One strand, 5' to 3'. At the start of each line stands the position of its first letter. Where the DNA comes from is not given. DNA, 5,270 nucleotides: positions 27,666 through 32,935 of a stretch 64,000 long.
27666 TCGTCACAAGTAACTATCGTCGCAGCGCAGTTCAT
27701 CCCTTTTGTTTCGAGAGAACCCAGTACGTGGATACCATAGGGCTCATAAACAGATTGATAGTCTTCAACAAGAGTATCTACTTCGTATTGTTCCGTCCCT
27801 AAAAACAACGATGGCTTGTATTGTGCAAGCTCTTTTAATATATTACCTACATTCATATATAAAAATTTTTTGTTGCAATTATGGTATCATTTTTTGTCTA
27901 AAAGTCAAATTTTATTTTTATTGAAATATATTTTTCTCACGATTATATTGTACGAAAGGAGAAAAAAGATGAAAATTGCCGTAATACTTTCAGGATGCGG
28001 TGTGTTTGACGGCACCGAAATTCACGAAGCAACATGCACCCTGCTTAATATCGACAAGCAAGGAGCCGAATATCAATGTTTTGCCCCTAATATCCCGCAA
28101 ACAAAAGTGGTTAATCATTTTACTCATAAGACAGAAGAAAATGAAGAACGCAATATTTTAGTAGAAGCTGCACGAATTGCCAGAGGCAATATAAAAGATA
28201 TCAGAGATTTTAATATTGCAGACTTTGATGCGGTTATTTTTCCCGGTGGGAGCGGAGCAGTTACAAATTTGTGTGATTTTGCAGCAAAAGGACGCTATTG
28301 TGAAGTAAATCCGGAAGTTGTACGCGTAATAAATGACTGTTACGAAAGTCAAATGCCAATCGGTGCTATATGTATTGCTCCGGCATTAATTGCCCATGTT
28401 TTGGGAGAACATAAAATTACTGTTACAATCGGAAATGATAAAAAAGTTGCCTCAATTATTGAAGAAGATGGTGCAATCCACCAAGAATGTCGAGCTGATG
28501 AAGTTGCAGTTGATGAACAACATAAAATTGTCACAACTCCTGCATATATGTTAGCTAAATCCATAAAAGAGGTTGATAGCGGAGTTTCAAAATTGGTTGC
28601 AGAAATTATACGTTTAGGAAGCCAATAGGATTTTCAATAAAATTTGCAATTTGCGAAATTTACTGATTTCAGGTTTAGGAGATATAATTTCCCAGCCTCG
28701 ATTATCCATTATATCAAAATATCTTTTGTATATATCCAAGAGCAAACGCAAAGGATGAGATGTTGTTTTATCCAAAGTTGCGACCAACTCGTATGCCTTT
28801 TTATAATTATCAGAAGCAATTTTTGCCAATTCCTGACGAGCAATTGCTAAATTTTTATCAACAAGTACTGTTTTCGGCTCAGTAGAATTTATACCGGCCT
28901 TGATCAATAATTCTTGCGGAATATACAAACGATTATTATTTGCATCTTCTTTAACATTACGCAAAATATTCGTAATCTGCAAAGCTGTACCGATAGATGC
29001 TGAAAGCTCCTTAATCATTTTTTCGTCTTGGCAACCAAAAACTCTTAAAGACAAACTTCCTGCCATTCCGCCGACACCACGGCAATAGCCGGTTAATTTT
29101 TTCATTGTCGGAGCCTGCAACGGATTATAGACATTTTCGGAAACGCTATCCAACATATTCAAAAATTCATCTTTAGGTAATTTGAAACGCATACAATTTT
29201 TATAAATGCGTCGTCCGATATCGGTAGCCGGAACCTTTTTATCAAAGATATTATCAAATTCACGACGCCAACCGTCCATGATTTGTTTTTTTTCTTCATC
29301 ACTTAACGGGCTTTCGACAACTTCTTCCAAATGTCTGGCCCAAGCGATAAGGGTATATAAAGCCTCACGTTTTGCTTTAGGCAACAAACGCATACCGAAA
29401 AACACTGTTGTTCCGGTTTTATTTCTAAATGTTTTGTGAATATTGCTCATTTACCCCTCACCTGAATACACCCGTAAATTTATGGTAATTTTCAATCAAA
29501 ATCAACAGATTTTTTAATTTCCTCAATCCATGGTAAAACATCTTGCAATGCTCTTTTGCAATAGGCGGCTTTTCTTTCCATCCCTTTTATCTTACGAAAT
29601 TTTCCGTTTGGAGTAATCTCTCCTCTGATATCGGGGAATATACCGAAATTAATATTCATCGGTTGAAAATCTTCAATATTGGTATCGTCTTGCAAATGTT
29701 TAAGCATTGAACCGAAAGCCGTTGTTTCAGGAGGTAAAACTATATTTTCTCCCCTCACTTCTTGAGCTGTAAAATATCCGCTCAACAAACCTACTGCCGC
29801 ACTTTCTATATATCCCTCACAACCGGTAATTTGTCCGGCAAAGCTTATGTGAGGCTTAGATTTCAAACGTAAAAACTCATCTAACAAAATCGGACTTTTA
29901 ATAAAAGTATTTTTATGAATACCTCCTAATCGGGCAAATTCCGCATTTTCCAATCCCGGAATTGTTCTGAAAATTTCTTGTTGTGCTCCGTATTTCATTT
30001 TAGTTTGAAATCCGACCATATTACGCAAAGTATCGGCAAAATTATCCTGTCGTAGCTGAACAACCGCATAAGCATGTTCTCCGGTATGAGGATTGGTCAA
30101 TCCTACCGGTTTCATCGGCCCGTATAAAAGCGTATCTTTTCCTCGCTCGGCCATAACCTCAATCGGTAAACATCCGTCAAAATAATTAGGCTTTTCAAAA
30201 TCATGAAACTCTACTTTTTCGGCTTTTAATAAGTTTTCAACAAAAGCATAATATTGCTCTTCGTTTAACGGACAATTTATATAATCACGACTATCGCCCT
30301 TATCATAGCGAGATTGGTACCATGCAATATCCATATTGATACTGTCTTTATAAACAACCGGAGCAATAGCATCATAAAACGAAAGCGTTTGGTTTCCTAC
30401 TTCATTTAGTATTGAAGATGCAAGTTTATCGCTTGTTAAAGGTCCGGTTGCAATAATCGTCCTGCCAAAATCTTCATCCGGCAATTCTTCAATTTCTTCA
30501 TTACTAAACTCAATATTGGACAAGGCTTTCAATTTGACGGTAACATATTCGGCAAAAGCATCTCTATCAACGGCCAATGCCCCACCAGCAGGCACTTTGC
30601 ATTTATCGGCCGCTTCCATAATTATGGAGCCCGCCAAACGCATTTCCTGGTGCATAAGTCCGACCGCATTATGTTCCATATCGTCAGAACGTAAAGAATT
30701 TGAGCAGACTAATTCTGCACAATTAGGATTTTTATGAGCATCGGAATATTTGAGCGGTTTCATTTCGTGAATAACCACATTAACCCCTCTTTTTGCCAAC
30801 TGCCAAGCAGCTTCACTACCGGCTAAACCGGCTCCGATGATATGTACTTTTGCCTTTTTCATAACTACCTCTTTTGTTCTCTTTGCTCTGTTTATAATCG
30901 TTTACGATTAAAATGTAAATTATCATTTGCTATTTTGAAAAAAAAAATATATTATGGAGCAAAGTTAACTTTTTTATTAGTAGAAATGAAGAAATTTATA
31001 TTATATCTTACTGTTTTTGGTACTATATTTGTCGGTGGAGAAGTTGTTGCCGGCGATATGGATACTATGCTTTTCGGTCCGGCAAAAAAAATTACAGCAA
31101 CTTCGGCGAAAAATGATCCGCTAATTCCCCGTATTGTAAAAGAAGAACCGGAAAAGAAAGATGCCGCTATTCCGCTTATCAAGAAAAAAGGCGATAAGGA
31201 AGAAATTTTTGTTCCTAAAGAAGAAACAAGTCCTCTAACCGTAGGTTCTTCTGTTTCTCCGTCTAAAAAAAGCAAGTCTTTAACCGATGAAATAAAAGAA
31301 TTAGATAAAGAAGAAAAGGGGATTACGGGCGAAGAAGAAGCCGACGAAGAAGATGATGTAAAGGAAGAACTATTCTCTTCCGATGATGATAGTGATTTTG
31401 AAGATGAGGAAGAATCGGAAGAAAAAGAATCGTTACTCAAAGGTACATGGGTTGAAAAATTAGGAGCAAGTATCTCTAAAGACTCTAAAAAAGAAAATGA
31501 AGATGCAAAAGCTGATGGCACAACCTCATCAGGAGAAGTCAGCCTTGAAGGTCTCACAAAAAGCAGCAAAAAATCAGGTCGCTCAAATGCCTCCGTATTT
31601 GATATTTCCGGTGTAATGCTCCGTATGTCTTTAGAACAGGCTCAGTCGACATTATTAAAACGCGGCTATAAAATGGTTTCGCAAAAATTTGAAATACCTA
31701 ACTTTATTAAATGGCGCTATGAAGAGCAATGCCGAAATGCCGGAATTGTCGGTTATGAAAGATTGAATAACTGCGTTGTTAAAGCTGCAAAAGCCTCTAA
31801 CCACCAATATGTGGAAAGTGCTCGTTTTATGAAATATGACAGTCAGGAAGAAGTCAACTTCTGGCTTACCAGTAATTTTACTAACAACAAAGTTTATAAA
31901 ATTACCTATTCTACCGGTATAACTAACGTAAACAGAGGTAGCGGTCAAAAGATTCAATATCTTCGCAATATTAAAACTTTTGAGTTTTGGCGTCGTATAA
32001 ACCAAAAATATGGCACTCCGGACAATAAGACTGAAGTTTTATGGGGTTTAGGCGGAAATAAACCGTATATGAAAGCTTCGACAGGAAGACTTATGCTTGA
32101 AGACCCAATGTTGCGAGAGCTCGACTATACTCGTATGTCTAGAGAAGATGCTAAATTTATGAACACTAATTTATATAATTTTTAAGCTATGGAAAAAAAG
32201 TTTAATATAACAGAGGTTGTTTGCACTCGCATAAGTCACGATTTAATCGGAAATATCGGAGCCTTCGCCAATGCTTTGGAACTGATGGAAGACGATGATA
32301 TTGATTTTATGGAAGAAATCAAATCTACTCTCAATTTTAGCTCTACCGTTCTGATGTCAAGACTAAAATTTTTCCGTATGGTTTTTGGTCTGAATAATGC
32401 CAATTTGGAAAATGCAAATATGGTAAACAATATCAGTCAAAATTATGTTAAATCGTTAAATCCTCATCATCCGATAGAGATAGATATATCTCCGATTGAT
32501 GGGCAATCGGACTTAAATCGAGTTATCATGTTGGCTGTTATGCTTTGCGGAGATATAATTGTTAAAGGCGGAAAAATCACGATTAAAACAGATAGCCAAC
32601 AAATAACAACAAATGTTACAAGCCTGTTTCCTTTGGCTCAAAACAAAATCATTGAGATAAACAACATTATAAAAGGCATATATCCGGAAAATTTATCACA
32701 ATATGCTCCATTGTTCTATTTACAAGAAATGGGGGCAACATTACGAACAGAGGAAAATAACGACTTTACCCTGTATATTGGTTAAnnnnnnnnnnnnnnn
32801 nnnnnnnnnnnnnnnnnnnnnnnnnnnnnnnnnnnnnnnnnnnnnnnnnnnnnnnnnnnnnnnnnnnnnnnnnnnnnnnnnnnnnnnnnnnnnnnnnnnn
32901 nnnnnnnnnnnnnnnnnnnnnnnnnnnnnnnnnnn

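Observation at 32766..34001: Orphan C3/ExoS-class ADP-ribosyltransferase with a complete R-STS-ExE triad and no immunity partner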

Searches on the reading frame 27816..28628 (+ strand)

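Call 78: search_protein_families(library=pfam, proteins=[window:27816-28628:+], max_evalue=0.00001)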
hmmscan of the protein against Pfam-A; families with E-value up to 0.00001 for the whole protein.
window:27816-28628:+ (270 aa): 1 family
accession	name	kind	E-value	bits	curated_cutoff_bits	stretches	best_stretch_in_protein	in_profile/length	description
PF01965.30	DJ-1_PfpI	-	1.1e-06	28.9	26.6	1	129-240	54-148/165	DJ-1/PfpI family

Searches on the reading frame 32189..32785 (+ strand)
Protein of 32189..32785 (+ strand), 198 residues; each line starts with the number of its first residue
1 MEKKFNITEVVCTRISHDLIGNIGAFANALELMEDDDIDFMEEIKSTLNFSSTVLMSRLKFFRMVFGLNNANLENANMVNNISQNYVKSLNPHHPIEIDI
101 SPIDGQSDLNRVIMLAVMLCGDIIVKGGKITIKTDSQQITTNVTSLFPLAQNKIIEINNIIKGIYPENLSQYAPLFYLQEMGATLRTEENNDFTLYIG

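Call 3: search_protein_families(library=pfam, proteins=[window:32189-32785:+], max_evalue=1)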
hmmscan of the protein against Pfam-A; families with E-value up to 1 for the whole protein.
window:32189-32785:+ (198 aa): 2 families
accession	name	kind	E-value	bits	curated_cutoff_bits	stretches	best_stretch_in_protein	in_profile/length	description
PF10090.15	HPTransfase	-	0.0045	17.2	22.9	1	110-138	33-61/123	Histidine phosphotransferase C-terminal domain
PF04991.19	LicD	-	0.1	13.1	22.6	1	35-109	28-105/227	LicD family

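Call 5: search_protein_families(library=ncbifam, proteins=[window:32189-32785:+], max_evalue=1)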
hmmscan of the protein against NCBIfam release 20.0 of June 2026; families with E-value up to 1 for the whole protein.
window:32189-32785:+ (198 aa): 3 families
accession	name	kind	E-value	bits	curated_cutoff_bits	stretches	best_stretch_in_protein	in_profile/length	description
NF046025.1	HisPtaseChptCaul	equivalog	1.6e-13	50.6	225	1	7-143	4-140/204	histidine phosphotransferase ChpT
NF046018.1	HisPtaseChptBrucRhz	equivalog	4.9e-12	45.6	240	1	5-143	9-148/211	histidine phosphotransferase ChpT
NF004922.0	PRK06279.1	equivalog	0.00045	20.5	99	1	78-165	13-99/100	putative monovalent cation/H+ antiporter subunit E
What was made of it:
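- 32189..32785 (+): Convergent chpT-like gene whose last 20 nt overlap the 3' end of the ART gene (neighbour, not shown to be functionally linked). NCBIfam ChpT models at E 1.6e-13 but far below the curated cut-off (call 5).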
